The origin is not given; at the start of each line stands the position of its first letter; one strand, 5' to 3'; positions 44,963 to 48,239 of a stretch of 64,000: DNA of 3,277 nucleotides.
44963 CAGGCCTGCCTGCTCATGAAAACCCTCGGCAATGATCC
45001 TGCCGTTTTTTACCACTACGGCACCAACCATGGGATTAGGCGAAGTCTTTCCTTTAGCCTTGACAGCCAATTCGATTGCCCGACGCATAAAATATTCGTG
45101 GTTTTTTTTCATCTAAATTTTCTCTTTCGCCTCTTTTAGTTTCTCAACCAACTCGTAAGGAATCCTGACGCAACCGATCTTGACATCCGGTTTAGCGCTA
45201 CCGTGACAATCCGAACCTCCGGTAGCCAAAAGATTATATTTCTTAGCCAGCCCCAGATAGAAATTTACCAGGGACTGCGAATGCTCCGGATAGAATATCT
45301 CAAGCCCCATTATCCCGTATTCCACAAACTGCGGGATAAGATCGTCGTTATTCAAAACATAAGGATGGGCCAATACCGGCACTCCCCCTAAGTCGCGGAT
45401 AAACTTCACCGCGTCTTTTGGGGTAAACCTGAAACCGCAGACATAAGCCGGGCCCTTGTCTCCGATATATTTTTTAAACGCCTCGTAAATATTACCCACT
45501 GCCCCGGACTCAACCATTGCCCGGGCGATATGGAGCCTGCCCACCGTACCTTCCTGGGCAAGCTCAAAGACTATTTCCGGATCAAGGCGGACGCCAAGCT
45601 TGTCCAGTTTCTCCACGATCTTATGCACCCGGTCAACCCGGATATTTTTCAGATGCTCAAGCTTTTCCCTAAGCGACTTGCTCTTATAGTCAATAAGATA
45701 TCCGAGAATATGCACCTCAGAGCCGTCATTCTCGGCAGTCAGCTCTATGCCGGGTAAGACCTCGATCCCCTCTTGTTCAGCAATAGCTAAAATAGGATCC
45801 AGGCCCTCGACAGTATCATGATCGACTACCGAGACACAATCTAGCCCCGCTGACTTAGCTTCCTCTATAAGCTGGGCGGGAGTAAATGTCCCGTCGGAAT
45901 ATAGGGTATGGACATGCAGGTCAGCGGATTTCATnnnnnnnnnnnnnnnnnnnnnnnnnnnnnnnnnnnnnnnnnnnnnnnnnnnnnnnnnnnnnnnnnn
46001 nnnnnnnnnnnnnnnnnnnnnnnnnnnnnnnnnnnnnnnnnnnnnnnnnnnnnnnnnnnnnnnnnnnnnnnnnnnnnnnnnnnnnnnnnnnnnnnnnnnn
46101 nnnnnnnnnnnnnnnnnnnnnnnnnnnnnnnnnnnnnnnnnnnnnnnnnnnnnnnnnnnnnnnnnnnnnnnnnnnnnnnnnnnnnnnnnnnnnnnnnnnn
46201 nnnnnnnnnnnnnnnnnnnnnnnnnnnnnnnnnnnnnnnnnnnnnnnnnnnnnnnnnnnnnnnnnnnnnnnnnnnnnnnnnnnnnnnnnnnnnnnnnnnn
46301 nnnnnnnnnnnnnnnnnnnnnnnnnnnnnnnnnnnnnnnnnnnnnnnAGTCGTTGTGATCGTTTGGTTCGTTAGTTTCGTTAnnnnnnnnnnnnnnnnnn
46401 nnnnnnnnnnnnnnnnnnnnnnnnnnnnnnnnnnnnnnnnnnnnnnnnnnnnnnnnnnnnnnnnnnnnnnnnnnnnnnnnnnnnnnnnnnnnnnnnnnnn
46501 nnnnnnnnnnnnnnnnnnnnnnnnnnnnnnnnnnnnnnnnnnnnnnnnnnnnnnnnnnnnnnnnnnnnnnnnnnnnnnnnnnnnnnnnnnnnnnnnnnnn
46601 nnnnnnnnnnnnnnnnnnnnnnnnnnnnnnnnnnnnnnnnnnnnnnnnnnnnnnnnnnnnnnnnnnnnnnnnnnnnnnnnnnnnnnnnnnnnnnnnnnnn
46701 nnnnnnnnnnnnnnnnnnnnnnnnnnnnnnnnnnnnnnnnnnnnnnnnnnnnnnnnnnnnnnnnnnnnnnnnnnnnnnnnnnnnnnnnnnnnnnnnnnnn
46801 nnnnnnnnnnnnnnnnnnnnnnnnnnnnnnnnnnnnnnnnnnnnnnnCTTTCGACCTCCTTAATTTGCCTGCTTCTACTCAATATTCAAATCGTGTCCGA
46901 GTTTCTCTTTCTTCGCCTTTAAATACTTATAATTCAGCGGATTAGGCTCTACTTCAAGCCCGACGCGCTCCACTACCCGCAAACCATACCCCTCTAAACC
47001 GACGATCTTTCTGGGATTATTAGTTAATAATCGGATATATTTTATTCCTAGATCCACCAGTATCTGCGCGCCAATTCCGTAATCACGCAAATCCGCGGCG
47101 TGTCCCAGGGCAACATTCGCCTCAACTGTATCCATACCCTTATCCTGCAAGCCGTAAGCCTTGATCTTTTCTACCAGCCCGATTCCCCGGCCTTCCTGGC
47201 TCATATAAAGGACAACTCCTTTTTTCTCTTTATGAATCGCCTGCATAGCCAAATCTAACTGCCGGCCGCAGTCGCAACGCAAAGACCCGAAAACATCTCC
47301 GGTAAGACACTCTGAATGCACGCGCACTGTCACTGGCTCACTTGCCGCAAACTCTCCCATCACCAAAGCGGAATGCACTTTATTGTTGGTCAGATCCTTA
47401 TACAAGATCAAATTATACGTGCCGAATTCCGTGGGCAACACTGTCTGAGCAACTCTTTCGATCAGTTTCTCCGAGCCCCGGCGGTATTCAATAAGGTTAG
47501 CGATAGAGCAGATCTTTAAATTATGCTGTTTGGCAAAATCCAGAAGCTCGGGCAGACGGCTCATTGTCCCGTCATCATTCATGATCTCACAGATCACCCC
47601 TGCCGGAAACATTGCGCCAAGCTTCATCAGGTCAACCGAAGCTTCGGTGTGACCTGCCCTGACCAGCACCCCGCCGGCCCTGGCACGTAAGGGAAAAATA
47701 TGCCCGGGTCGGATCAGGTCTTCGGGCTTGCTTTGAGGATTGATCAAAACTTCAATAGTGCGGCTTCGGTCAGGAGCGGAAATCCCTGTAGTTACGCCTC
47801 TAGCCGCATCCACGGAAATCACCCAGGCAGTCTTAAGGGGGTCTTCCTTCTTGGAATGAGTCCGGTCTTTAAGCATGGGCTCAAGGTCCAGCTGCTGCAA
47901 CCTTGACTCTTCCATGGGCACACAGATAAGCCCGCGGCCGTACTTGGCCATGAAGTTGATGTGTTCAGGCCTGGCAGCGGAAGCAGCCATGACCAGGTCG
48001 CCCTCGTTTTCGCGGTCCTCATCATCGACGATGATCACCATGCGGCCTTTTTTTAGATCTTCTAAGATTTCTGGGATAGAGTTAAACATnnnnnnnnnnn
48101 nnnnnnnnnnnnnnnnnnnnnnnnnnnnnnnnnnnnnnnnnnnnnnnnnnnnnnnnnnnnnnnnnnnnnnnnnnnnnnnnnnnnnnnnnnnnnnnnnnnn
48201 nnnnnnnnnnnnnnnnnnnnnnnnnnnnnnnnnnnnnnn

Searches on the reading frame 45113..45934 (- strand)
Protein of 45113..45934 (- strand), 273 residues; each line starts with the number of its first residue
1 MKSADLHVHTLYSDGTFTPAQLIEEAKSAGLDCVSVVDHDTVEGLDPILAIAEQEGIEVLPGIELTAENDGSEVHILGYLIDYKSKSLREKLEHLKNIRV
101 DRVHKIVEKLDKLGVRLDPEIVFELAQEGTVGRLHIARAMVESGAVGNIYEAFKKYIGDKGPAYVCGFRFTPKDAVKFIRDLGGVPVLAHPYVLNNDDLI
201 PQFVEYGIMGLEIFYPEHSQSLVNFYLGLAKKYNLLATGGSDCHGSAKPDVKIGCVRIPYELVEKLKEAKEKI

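Call 53: search_protein_families(library=pfam, proteins=[window:45113-45934:-])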
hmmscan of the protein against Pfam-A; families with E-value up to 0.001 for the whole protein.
window:45113-45934:- (273 aa): 1 family
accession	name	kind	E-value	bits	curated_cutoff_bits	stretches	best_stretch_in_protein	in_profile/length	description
PF02811.25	PHP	-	1.3e-10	42.2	26.4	1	5-81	1-71/164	PHP domain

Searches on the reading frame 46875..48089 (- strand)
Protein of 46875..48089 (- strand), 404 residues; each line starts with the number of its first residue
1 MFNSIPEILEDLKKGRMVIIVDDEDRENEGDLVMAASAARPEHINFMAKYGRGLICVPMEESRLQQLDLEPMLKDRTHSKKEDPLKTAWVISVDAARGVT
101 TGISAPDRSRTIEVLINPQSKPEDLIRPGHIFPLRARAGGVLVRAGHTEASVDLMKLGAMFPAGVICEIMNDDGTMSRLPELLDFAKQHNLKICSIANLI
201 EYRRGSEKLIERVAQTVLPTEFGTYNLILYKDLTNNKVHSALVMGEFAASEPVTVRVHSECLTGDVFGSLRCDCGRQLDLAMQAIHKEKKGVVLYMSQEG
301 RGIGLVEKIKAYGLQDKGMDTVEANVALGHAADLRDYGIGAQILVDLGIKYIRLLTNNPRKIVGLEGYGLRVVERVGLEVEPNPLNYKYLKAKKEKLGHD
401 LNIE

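Call 12: find_homologous_proteins(query=window:46875-48089:-, max_evalue=1e-50)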
Query window:46875-48089:- (404 aa): 8000 proteins with E <= 1e-50 among 8000 candidates; the best 120 are listed.
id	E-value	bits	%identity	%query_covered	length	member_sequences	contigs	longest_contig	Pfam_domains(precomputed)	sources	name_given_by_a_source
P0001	3.1e-263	891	99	100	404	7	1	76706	PF00925.26,PF00926.25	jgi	jgi:3,4-dihydroxy 2-butanone 4-phosphate synthase/GTP cyclohydrolase II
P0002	6.2e-246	834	92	100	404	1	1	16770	PF00925.26,PF00926.25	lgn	-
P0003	1.8e-230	783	86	100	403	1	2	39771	PF00925.26,PF00926.25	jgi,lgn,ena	jgi:3,4-dihydroxy 2-butanone 4-phosphate synthase/GTP cyclohydrolase II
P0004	6.6e-228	774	85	100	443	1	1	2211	PF00925.26,PF00926.25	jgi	-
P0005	4.8e-225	765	84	100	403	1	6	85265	PF00925.26,PF00926.25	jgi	jgi:3,4-dihydroxy 2-butanone 4-phosphate synthase/GTP cyclohydrolase II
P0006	1.9e-224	763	84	100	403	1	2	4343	PF00925.26,PF00926.25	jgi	jgi:3,4-dihydroxy 2-butanone 4-phosphate synthase/GTP cyclohydrolase II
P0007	7.9e-224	761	84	100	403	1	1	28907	PF00925.26,PF00926.25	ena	-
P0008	5.6e-220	748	82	100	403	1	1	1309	PF00925.26,PF00926.25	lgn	-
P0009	5.6e-219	745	86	96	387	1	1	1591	PF00925.26,PF00926.25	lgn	-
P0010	1.8e-218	743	81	100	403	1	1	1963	PF00925.26,PF00926.25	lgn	-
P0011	4.2e-218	742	81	100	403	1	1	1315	PF00925.26,PF00926.25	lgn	-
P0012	7.1e-218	741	79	100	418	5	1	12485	PF00925.26,PF00926.25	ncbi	-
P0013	7.2e-218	741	81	100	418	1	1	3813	PF00925.26,PF00926.25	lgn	-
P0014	8.2e-218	741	81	100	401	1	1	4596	PF00925.26,PF00926.25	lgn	-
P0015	1.1e-217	741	85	96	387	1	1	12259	PF00925.26,PF00926.25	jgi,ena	-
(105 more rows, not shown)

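Call 13: find_related_loci(query=window:46875-48089:-, collection=genome_contigs, flank=10000)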
Query window:46875-48089:- (404 aa) in genome_contigs; peptide patterns used: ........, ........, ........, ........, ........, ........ (x = any residue, [..] = any of these).
600 stretches matched a pattern (row limit reached: there are more); 597 encode a relative of the query (tblastn E <= 1e-3); the best 80 are kept; 80 distinct loci.
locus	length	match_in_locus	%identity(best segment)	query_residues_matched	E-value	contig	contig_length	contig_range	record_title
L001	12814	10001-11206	79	1-403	0e+0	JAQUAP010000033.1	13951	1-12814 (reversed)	MAG: Candidatus Omnitrophota bacterium isolate STC_87 NODE_9776_length_13951_cov_3.635634_Sandtown_C, whole genome shotg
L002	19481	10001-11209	77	1-404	0e+0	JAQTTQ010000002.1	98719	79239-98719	MAG: Candidatus Omnitrophota bacterium isolate STB_44 NODE_474_length_98719_cov_7.939752_Sandtown_B, whole genome shotgu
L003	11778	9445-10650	77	1-403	0e+0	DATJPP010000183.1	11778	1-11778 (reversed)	MAG TPA_asm: Candidatus Margulisiibacteriota bacterium isolate SMAG_U14916 k141_3277271, whole genome shotgun sequence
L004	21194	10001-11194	75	1-399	0e+0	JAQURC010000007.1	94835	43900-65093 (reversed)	MAG: Candidatus Omnitrophota bacterium isolate STD1_64 NODE_471_length_94835_cov_13.129060_Sandtown_D1, whole genome sho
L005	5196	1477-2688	75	1-404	0e+0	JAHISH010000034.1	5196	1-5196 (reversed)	MAG: Candidatus Omnitrophota bacterium isolate MM_PC_MetaG.mb.163 MM_PC_MetaG.mb.163_k141_208239, whole genome shotgun s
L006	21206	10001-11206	75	1-403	0e+0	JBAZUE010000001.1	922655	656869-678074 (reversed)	MAG: Candidatus Omnitrophota bacterium isolate SO_2017_GW1_22 NODE_22_length_922655_cov_1.522083_OW334_2017, whole genom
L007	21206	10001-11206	73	1-403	0e+0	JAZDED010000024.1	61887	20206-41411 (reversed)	MAG: Candidatus Omnitrophota bacterium isolate MEGAHIT-group-0.121 k141_20715050, whole genome shotgun sequence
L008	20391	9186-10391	73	1-403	0e+0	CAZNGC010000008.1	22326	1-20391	MAG TPA_asm: uncultured Planctomycetales bacterium isolate SRP167436_co1_192 genome assembly, contig: NODE_3537_length_2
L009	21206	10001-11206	72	1-403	0e+0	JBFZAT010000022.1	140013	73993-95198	MAG: Candidatus Omnitrophota bacterium isolate PPR_0474 k121_5595616, whole genome shotgun sequence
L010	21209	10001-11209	73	1-404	0e+0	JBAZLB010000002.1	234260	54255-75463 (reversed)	MAG: Candidatus Omnitrophota bacterium isolate SO_2017_LW4_158 scaffold_153_c1_LW137-91_2017, whole genome shotgun seque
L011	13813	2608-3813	76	1-403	0e+0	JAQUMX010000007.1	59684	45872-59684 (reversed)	MAG: Candidatus Omnitrophota bacterium isolate STD1_164 NODE_988_length_59684_cov_5.239199_Sandtown_D1, whole genome sho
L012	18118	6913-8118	76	1-403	0e+0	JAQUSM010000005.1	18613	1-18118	MAG: Candidatus Omnitrophota bacterium isolate STD1_97 NODE_6842_length_18613_cov_4.202099_Sandtown_D1, whole genome sho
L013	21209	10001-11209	68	1-399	0e+0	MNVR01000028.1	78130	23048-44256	MAG: Candidatus Omnitrophica bacterium CG1_02_44_16 cg1_0.2_scaffold_118_c, whole genome shotgun sequence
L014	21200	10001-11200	65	1-401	2e-177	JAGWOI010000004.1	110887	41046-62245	MAG: Candidatus Omnitrophota bacterium isolate REEB252 contig-150_191, whole genome shotgun sequence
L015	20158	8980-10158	65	1-399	6e-176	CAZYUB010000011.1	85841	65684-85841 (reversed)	MAG TPA_asm: uncultured Planctomycetia bacterium isolate binchicken_co154_66 genome assembly, contig: NODE_219_length_85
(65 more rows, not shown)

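Call 15: find_encoding_contigs(protein=P0002, flank=3000, max_places=3)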
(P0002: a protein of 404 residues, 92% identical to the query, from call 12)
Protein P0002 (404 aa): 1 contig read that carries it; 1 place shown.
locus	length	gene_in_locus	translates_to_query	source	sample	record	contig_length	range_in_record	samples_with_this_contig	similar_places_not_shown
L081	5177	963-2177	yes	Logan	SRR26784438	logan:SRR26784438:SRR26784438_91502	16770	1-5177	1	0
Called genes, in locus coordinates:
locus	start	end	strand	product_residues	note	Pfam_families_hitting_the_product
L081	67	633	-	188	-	PF02464:CinA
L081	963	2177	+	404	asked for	PF00926:DHBP_synthase, PF00925:GTP_cyclohydro2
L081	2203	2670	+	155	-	PF00885:DMRL_synthase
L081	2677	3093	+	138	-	PF01029:NusB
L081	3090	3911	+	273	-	PF02811:PHP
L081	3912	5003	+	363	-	PF00383:dCMP_cyt_deam_1, PF14437:MafB19-deam, PF01872:RibD_C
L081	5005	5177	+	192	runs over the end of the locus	PF00677:Lum_binding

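Call 16: find_encoding_contigs(protein=P0003, flank=3000, max_places=3)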
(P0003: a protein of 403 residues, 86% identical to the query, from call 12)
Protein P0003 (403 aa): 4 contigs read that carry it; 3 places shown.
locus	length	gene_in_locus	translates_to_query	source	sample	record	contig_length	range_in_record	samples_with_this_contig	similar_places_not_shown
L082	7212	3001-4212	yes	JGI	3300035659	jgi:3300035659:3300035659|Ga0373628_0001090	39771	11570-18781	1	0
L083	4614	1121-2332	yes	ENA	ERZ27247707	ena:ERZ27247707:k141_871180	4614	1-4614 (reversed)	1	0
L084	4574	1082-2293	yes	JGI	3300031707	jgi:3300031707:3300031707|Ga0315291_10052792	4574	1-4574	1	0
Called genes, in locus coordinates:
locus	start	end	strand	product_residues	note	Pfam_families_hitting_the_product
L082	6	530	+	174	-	PF01066:CDP-OH_P_transf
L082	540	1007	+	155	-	PF04608:PgpA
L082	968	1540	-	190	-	PF10469:AKAP7_NLS, PF02834:LigT_PEase, PF13563:2_5_RNA_ligase2, PF02834:LigT_PEase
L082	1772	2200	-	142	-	-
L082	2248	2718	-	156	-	PF02464:CinA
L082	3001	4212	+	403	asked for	PF00926:DHBP_synthase, PF00925:GTP_cyclohydro2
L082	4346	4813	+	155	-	PF00885:DMRL_synthase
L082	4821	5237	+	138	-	PF01029:NusB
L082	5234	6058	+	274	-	PF02811:PHP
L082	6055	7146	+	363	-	PF00383:dCMP_cyt_deam_1, PF14437:MafB19-deam, PF01872:RibD_C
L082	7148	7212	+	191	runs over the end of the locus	PF00677:Lum_binding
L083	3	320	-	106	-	?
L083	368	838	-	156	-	PF02464:CinA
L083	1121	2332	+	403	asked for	PF00926:DHBP_synthase, PF00925:GTP_cyclohydro2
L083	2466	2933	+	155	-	PF00885:DMRL_synthase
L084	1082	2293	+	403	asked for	PF00926:DHBP_synthase, PF00925:GTP_cyclohydro2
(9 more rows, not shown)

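Call 17: find_encoding_contigs(protein=P0005, flank=3000, max_places=3)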
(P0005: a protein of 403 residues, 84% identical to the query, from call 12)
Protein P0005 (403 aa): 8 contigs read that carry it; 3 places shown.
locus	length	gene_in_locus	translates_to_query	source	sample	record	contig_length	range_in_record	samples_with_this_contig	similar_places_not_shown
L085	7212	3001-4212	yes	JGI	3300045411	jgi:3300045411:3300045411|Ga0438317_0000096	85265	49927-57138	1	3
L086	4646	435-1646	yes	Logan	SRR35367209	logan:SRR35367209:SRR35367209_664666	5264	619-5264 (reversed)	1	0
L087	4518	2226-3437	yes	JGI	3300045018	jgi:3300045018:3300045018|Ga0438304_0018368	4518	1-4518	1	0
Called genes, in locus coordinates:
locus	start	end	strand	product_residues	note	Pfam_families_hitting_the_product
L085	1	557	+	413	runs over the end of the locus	PF00919:UPF0004, PF04055:Radical_SAM, PF18693:TRAM_2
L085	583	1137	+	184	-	PF01066:CDP-OH_P_transf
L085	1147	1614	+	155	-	PF04608:PgpA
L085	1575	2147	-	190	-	PF10469:AKAP7_NLS, PF02834:LigT_PEase, PF13563:2_5_RNA_ligase2, PF02834:LigT_PEase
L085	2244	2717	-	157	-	PF02464:CinA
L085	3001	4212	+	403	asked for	PF00926:DHBP_synthase, PF00925:GTP_cyclohydro2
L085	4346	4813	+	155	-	PF00885:DMRL_synthase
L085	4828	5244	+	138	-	PF01029:NusB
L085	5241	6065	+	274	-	PF02811:PHP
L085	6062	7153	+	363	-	PF00383:dCMP_cyt_deam_1, PF14437:MafB19-deam, PF01872:RibD_C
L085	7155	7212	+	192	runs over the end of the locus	PF00677:Lum_binding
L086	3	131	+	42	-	?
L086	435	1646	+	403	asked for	PF00926:DHBP_synthase, PF00925:GTP_cyclohydro2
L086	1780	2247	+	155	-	PF00885:DMRL_synthase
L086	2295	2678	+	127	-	PF01029:NusB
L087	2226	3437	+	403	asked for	PF00926:DHBP_synthase, PF00925:GTP_cyclohydro2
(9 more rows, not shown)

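Call 18: find_encoding_contigs(protein=P0007, flank=3000, max_places=3)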
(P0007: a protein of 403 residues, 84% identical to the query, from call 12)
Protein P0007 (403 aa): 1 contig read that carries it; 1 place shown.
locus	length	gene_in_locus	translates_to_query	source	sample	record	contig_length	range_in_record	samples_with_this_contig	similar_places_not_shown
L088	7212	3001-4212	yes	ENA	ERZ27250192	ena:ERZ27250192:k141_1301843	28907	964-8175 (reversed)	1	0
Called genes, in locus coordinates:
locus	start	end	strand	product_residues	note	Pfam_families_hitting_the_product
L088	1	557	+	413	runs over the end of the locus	PF00919:UPF0004, PF04055:Radical_SAM, PF18693:TRAM_2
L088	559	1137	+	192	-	PF01066:CDP-OH_P_transf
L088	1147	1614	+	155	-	PF04608:PgpA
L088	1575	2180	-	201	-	PF02834:LigT_PEase, PF10469:AKAP7_NLS, PF13563:2_5_RNA_ligase2, PF02834:LigT_PEase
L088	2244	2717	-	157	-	PF02464:CinA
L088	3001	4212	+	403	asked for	PF00926:DHBP_synthase, PF00925:GTP_cyclohydro2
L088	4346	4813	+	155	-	PF00885:DMRL_synthase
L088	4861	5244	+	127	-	PF01029:NusB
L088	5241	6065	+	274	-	PF02811:PHP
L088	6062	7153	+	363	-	PF00383:dCMP_cyt_deam_1, PF14437:MafB19-deam, PF01872:RibD_C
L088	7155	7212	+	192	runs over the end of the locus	PF00677:Lum_binding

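Call 39: find_related_loci(query=window:46875-48089:-, collection=metagenome_contigs, flank=10000)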
Query window:46875-48089:- (404 aa) in metagenome_contigs; peptide patterns used: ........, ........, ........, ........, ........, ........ (x = any residue, [..] = any of these).
600 stretches matched a pattern (row limit reached: there are more); 594 encode a relative of the query (tblastn E <= 1e-3); the best 80 are kept; 80 distinct loci.
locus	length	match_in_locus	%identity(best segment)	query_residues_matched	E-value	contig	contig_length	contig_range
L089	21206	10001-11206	79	1-403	0e+0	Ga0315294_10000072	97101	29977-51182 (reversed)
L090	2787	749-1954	78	1-403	0e+0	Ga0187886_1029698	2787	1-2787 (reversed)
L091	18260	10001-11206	77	1-403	0e+0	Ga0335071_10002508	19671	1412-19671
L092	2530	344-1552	76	1-404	0e+0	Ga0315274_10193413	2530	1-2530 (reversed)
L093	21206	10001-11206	75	1-403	0e+0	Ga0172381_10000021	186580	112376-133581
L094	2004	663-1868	74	2-404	0e+0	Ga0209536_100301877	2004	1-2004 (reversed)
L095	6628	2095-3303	75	1-403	0e+0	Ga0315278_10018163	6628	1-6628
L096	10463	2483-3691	75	1-404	0e+0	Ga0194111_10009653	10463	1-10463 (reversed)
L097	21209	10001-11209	74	1-404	0e+0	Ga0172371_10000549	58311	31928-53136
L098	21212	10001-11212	74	1-404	0e+0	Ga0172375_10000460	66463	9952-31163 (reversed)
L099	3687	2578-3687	75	1-371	0e+0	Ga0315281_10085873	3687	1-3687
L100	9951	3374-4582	66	2-401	1e-177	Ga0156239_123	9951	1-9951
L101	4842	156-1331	67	2-398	3e-179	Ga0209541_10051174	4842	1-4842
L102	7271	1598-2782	67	2-401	1e-172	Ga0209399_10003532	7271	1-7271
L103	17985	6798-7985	62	3-403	8e-172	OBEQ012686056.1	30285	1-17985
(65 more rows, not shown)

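Call 58: find_encoding_contigs(protein=P0001, flank=1500, max_places=4)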
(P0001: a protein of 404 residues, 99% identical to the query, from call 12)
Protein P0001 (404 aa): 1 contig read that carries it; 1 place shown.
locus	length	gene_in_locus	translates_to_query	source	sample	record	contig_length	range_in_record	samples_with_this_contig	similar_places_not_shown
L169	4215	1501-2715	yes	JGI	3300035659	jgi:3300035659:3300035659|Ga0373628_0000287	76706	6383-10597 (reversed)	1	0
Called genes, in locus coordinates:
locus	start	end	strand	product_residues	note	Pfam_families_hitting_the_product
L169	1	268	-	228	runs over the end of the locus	PF10469:AKAP7_NLS (weak), PF02834:LigT_PEase, PF13563:2_5_RNA_ligase2, PF02834:LigT_PEase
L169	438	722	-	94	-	PF01337:Barstar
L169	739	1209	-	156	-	PF02464:CinA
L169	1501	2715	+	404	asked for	PF00926:DHBP_synthase, PF00925:GTP_cyclohydro2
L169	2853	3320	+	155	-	PF00885:DMRL_synthase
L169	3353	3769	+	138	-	PF01029:NusB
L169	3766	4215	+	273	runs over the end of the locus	PF02811:PHP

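Call 59: find_encoding_contigs(protein=P0015, flank=1500, max_places=3)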
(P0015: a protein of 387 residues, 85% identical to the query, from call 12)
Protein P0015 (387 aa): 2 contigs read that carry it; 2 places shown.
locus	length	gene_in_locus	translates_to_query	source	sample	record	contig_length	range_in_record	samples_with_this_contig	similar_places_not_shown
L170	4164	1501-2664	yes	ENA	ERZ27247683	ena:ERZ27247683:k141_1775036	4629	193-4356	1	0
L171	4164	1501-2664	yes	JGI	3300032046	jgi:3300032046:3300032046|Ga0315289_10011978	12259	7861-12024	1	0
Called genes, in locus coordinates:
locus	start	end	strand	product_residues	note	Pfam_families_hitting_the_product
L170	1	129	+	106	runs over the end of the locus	?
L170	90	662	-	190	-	PF10469:AKAP7_NLS, PF02834:LigT_PEase, PF13563:2_5_RNA_ligase2, PF02834:LigT_PEase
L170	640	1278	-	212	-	PF02464:CinA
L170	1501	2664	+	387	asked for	PF00926:DHBP_synthase, PF00925:GTP_cyclohydro2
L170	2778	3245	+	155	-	PF00885:DMRL_synthase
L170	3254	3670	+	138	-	PF01029:NusB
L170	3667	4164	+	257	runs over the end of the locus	?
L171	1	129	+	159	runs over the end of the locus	PF04608:PgpA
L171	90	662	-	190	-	PF10469:AKAP7_NLS, PF02834:LigT_PEase, PF13563:2_5_RNA_ligase2, PF02834:LigT_PEase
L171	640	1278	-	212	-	PF02464:CinA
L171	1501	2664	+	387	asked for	PF00926:DHBP_synthase, PF00925:GTP_cyclohydro2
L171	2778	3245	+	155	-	PF00885:DMRL_synthase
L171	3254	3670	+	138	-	PF01029:NusB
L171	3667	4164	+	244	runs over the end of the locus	?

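Call 60: find_encoding_contigs(protein=P0004, flank=1500, max_places=3)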
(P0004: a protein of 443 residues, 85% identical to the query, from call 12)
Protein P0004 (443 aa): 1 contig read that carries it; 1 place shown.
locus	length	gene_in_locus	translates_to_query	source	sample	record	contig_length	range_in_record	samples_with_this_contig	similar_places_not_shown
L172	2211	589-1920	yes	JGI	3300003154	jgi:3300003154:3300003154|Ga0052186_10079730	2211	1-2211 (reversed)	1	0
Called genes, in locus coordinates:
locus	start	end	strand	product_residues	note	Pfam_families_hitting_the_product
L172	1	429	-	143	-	?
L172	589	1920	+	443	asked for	PF00926:DHBP_synthase, PF00925:GTP_cyclohydro2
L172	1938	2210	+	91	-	?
